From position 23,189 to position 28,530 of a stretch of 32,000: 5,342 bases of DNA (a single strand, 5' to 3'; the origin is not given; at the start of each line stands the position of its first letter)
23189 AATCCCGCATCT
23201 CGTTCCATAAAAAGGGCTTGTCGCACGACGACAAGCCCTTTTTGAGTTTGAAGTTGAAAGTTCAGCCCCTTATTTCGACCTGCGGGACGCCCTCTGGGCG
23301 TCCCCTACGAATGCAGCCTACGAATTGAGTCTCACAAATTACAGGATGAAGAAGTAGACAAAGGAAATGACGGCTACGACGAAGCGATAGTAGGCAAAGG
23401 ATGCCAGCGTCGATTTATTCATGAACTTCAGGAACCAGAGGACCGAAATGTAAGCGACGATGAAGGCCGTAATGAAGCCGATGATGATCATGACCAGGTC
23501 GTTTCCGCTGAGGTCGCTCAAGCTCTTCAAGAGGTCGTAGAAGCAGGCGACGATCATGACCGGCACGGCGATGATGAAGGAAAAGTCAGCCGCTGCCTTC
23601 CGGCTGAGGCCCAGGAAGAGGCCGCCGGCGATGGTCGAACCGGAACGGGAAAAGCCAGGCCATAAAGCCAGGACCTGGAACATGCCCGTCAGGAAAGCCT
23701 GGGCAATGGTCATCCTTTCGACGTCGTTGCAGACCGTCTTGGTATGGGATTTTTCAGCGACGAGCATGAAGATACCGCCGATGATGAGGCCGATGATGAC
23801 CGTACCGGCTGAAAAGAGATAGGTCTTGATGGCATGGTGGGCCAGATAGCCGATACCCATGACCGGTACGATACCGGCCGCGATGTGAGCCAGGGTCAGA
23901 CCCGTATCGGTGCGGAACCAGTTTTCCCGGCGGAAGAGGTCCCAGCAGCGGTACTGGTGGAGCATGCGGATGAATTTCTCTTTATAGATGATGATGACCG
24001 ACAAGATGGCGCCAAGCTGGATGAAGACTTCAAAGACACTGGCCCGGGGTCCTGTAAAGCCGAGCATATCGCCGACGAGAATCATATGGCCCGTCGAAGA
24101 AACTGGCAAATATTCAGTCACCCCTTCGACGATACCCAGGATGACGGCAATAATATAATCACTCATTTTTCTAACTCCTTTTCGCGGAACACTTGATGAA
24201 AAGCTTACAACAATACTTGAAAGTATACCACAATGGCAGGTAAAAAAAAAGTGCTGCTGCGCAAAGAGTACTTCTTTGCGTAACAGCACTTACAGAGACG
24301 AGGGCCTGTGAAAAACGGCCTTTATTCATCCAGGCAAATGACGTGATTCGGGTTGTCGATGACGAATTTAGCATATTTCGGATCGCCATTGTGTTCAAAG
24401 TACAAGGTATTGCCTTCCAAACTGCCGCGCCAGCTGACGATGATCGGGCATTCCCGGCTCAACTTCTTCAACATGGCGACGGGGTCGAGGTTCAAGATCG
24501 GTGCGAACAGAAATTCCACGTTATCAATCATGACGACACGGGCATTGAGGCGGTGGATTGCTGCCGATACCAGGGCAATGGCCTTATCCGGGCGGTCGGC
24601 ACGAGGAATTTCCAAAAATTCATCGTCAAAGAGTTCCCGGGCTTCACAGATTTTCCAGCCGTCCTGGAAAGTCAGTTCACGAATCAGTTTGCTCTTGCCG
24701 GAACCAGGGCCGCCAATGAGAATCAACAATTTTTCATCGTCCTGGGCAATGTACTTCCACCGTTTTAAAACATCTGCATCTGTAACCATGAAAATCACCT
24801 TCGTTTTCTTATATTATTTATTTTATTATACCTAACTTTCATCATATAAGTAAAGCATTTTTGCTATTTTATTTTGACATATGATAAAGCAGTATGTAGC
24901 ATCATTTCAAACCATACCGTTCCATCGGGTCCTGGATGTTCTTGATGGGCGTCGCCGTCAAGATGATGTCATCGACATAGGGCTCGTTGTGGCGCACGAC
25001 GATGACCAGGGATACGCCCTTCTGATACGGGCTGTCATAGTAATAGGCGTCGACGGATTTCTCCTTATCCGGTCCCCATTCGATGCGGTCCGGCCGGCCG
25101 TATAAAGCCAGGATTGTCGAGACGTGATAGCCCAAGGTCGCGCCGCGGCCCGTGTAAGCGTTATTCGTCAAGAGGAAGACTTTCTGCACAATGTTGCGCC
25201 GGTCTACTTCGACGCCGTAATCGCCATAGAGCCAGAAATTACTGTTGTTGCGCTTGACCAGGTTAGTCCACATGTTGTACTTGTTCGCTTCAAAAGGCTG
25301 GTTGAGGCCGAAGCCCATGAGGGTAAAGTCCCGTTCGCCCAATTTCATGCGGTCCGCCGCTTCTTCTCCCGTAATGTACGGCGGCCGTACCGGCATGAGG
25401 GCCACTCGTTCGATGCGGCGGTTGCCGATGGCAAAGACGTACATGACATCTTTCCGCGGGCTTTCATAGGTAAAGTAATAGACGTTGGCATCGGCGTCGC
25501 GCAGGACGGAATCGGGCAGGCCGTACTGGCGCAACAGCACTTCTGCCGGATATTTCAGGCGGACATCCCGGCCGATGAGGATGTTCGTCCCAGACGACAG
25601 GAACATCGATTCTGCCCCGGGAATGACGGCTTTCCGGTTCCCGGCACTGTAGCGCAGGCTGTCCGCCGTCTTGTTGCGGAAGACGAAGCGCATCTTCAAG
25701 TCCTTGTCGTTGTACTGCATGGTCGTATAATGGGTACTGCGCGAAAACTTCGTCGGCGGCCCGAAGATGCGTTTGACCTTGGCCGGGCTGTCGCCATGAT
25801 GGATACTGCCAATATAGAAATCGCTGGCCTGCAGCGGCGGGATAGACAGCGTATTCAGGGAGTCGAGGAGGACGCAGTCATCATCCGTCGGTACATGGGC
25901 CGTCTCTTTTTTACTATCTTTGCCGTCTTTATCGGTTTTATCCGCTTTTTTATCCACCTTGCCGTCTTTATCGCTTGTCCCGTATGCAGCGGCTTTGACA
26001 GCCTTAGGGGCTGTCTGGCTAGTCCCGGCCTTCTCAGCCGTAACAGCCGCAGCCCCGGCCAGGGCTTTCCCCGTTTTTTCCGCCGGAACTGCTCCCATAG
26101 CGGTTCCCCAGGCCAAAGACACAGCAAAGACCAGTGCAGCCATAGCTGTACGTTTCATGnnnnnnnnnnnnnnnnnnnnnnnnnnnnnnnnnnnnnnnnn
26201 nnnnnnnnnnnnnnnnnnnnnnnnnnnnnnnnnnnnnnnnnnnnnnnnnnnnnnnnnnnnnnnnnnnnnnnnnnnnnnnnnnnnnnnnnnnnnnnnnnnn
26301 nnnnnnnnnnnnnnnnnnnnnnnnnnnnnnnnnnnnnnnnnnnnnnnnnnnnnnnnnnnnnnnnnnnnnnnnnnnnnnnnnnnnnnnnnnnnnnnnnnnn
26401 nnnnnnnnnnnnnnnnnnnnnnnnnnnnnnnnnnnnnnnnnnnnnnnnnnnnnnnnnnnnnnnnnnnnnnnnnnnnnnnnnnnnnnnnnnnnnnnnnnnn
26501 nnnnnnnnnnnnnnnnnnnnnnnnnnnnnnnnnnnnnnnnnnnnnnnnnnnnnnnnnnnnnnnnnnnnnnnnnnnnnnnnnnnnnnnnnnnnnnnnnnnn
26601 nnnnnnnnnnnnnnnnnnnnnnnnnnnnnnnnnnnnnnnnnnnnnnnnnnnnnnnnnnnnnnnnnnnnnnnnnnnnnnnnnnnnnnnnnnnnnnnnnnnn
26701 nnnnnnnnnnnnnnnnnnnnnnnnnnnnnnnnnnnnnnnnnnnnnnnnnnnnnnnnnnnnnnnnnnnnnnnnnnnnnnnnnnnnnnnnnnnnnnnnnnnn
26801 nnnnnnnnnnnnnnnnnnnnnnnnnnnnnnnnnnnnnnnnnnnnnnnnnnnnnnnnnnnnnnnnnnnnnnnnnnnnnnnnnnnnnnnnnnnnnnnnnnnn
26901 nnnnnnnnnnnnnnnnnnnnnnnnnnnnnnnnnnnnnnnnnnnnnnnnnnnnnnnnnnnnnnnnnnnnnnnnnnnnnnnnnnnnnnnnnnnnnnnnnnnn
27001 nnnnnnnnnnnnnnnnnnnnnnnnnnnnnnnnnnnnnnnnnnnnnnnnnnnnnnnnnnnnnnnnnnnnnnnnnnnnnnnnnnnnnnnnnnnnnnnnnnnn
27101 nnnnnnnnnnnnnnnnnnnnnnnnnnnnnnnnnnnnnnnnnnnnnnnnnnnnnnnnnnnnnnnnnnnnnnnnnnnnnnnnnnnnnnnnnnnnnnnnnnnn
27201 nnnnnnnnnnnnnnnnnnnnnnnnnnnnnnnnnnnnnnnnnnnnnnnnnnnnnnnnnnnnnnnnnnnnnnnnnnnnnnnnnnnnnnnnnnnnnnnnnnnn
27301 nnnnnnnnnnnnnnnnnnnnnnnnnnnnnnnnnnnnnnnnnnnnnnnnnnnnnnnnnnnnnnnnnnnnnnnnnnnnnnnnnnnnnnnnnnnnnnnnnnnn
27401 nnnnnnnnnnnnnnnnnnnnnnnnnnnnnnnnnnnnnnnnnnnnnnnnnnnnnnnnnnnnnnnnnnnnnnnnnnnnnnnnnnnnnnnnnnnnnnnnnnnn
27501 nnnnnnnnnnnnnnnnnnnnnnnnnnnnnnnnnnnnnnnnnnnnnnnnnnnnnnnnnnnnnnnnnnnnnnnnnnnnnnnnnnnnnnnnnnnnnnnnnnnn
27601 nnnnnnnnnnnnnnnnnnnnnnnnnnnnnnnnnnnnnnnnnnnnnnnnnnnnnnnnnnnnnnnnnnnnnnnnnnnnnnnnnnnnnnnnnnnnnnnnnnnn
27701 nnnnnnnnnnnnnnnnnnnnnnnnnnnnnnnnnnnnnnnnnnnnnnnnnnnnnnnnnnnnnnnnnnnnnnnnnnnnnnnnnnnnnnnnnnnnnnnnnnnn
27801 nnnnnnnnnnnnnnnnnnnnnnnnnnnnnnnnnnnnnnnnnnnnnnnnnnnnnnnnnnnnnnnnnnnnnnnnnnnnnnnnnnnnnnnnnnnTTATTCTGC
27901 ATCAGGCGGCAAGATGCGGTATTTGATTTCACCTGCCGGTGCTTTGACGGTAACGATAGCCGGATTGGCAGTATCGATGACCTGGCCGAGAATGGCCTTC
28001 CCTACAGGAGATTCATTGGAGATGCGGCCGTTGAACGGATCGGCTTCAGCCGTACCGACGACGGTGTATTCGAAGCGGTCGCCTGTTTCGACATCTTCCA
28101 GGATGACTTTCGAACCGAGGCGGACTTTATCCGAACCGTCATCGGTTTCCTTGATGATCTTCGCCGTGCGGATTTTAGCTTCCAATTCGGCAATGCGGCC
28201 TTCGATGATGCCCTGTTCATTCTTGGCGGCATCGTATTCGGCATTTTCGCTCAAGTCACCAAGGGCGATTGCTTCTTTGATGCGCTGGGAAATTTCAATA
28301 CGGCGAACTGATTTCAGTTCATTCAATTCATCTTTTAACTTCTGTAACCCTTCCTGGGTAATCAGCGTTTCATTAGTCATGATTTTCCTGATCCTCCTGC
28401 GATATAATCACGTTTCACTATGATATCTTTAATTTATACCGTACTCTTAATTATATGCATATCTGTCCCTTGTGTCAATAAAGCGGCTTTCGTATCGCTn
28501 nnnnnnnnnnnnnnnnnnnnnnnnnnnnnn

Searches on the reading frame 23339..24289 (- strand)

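Call 15: search_protein_families(library=pfam, proteins=[window:23339-24289:-])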
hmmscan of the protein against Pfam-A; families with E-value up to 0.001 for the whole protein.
window:23339-24289:- (316 aa): 1 family
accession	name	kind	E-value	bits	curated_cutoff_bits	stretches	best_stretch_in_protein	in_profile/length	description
PF02673.24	BacA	-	5.3e-77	259.4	33.4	1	48-308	1-257/257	Bacitracin resistance protein BacA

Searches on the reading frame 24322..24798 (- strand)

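Call 15: search_protein_families(library=pfam, proteins=[window:24322-24798:-])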
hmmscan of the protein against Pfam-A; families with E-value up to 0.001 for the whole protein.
window:24322-24798:- (158 aa): 1 family
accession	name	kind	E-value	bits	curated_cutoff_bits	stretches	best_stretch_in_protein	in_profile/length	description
PF13401.12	AAA_22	-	2e-05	25.3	27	0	21-46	4-29/130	AAA domain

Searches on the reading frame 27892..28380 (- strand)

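Call 15: search_protein_families(library=pfam, proteins=[window:27892-28380:-])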
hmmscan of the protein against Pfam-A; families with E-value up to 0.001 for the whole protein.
window:27892-28380:- (162 aa): 2 families
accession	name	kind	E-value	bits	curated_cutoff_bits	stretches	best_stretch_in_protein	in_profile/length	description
PF03449.20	GreA_GreB_N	-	5.2e-29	100.7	24.5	1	6-75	2-71/71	Transcription elongation factor, N-terminal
PF01272.25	GreA_GreB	-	8e-21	74.2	26.9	1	83-157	3-73/77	Transcription elongation factor, GreA/GreB, C-term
